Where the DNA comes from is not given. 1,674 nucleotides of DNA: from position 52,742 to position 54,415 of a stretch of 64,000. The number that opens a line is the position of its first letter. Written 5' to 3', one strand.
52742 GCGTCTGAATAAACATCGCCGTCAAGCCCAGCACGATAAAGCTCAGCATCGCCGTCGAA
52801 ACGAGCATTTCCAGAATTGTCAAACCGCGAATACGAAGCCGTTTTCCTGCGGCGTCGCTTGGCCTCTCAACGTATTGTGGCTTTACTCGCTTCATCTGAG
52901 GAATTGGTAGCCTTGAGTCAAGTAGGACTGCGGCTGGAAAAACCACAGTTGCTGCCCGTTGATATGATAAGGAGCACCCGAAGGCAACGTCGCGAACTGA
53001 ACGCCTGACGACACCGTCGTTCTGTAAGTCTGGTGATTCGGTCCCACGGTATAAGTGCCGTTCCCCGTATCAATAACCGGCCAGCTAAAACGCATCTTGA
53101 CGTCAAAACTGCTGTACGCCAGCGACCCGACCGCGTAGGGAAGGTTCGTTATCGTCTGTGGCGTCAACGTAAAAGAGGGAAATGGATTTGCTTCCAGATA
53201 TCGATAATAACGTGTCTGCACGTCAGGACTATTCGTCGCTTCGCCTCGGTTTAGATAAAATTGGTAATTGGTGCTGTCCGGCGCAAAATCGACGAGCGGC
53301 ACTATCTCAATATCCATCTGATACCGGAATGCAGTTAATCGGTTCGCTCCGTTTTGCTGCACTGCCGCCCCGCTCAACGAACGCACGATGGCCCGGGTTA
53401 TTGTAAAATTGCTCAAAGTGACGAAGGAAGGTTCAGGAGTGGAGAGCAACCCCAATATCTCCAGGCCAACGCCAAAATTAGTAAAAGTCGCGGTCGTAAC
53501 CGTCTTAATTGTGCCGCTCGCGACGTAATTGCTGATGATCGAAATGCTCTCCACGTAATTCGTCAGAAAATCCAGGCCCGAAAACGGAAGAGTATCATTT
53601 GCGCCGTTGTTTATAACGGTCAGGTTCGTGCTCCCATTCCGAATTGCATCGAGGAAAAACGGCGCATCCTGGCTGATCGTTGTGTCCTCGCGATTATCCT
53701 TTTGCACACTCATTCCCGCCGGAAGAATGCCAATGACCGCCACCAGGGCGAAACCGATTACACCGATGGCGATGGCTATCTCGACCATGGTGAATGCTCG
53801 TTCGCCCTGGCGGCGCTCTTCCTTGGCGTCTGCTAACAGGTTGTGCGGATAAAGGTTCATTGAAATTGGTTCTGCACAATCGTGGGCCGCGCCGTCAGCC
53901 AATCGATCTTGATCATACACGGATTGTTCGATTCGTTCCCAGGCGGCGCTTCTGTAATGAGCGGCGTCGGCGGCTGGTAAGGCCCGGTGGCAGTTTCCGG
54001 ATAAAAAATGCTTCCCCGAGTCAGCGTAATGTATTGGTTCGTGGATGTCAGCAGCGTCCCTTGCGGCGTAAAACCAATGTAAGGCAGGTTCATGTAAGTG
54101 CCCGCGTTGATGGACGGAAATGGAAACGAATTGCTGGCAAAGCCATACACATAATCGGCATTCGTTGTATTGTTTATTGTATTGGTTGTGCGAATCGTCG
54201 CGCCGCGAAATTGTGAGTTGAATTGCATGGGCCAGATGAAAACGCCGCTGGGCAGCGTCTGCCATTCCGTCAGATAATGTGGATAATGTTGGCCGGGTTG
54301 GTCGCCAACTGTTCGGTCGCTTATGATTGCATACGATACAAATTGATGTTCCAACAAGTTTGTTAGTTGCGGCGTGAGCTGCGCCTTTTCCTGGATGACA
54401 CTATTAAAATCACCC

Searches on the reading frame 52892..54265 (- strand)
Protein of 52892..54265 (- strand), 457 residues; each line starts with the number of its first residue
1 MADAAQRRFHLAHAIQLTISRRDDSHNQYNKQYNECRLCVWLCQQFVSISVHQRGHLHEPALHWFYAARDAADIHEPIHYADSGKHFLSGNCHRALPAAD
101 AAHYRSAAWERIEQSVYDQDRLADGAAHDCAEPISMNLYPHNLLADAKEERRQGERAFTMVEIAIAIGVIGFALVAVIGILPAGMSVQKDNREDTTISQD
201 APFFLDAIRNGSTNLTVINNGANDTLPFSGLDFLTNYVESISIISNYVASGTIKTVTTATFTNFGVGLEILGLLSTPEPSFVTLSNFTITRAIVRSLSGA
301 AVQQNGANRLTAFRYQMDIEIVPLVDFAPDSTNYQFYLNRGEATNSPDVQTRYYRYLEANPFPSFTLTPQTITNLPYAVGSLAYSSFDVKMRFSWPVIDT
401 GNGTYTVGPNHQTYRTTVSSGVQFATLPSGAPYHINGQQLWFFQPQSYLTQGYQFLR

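Call 6: search_protein_families(library=pfam, proteins=[window:52892-54265:-], max_evalue=0.01)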
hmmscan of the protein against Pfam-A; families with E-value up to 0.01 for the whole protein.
window:52892-54265:- (457 aa): 0 families

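Call 7: search_protein_families(library=ncbifam, proteins=[window:52892-54265:-], max_evalue=0.1)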
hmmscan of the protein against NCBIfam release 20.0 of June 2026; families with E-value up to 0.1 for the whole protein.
window:52892-54265:- (457 aa): 3 families
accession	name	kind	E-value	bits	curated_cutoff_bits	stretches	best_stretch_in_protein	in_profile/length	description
TIGR02598.1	TIGR02598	subfamily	0.00049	20.3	51.4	1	157-186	1-30/151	Verru_Chthon cassette protein B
NF010405.0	PRK13831.1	subfamily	0.0092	14.9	386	1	145-219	9-84/433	IncP-type conjugal transfer protein TrbI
TIGR02523.1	type_IV_pilV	equivalog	0.069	13.6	52.2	0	158-216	4-62/139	type IV pilus modification protein PilV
